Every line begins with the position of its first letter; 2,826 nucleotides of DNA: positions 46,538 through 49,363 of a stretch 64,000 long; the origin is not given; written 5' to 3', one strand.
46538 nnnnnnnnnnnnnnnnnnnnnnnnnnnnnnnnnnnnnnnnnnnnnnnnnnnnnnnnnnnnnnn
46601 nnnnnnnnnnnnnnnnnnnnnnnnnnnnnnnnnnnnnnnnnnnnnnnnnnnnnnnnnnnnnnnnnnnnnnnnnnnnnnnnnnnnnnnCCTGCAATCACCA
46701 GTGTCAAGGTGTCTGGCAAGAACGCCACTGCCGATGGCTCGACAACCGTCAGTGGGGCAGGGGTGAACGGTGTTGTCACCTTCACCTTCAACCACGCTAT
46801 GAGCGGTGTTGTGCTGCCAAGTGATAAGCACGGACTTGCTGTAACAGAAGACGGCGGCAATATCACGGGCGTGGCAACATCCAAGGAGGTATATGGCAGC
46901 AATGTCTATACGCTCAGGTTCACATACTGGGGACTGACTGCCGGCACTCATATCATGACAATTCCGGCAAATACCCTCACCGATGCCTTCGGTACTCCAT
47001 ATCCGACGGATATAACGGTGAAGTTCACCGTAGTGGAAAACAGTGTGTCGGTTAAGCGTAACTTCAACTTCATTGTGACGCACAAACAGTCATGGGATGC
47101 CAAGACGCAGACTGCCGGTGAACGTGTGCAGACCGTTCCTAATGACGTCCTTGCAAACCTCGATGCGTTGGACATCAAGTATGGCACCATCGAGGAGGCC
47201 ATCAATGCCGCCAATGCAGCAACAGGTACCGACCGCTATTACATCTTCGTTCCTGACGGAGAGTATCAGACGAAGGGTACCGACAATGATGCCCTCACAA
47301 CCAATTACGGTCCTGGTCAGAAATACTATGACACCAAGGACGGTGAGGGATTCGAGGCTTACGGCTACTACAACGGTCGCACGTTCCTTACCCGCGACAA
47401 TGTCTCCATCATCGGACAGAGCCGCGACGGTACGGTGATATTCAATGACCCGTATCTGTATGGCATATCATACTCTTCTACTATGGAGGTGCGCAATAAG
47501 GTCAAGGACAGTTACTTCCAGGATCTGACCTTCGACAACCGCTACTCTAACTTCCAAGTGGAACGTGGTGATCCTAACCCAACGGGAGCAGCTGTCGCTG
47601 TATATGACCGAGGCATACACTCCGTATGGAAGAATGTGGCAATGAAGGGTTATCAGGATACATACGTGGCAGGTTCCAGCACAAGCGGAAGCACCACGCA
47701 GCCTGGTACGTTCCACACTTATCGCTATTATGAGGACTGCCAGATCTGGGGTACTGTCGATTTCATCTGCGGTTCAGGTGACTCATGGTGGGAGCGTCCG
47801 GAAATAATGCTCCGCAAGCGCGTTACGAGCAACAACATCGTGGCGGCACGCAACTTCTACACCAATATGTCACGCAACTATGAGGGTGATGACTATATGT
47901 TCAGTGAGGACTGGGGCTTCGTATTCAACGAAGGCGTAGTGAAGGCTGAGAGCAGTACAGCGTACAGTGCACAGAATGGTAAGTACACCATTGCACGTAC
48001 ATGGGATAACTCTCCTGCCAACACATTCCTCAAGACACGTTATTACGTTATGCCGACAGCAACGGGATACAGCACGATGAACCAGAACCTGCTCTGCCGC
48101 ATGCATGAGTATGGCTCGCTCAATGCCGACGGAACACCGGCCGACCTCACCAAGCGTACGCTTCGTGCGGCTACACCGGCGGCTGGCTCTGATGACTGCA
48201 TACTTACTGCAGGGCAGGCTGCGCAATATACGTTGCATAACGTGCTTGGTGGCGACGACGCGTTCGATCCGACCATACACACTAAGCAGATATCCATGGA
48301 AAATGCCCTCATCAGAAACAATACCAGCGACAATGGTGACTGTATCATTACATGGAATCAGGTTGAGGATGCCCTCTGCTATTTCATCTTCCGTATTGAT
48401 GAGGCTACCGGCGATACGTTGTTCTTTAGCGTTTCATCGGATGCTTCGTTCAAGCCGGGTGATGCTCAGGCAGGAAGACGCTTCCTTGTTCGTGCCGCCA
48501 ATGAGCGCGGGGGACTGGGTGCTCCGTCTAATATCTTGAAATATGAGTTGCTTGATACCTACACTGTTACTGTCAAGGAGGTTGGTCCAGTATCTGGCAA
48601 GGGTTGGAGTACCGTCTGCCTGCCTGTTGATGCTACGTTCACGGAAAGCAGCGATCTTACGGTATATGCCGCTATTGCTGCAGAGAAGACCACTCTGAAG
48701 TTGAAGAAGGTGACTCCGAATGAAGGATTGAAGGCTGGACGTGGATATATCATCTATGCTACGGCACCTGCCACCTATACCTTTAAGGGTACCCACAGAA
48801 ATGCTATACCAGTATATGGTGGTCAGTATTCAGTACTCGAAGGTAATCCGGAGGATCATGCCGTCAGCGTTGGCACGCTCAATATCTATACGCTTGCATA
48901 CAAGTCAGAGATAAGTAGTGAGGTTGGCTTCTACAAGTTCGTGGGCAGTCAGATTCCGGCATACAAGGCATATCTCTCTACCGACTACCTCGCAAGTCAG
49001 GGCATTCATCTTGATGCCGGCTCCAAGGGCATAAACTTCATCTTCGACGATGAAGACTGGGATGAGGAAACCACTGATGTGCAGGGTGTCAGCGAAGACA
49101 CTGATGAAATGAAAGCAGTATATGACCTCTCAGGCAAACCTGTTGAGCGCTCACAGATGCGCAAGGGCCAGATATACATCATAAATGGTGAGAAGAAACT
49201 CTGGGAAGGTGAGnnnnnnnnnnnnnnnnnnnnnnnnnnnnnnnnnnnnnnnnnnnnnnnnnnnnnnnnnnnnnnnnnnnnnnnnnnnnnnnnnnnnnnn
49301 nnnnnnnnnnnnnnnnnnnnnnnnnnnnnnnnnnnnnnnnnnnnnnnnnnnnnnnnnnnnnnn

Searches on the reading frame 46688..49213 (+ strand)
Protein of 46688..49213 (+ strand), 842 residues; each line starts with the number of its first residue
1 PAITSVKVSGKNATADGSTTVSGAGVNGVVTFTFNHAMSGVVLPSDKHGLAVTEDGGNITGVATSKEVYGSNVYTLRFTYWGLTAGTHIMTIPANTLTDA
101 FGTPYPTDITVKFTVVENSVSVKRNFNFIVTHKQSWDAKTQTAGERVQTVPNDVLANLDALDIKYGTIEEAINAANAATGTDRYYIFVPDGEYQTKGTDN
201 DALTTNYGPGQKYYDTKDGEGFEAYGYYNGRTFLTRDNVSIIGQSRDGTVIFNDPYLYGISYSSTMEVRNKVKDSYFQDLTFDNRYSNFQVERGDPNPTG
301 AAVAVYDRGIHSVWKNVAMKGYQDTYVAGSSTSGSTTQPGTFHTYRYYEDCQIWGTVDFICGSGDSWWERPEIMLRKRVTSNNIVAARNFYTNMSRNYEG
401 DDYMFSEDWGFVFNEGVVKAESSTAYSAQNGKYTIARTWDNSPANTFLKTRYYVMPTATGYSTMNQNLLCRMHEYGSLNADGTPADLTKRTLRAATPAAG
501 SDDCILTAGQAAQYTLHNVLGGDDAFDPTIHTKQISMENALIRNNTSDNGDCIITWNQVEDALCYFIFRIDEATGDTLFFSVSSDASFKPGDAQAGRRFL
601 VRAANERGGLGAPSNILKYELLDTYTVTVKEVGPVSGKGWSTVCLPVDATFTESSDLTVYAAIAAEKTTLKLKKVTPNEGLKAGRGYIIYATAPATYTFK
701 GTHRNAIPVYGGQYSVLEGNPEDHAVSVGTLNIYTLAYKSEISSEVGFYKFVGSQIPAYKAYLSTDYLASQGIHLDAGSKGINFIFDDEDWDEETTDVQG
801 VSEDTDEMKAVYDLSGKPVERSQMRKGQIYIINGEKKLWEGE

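Call 48: search_protein_families(library=ncbifam, proteins=[window:46688-49213:+], max_evalue=0.1)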
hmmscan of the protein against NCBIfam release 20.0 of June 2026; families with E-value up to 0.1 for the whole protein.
window:46688-49213:+ (842 aa): 3 families
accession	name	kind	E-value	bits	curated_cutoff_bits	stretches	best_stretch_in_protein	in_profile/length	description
NF007822.0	PRK10531.1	equivalog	7.7e-11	41.3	436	1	141-376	71-304/430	putative acyl-CoA thioester hydrolase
NF041896.1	pecestase_PemA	equivalog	9e-11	41.2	700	1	226-463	66-289/365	pectinesterase PemA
NF050114.1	Rv3212_fam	equivalog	0.019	14.2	150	1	424-491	127-194/393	Rv3212 family protein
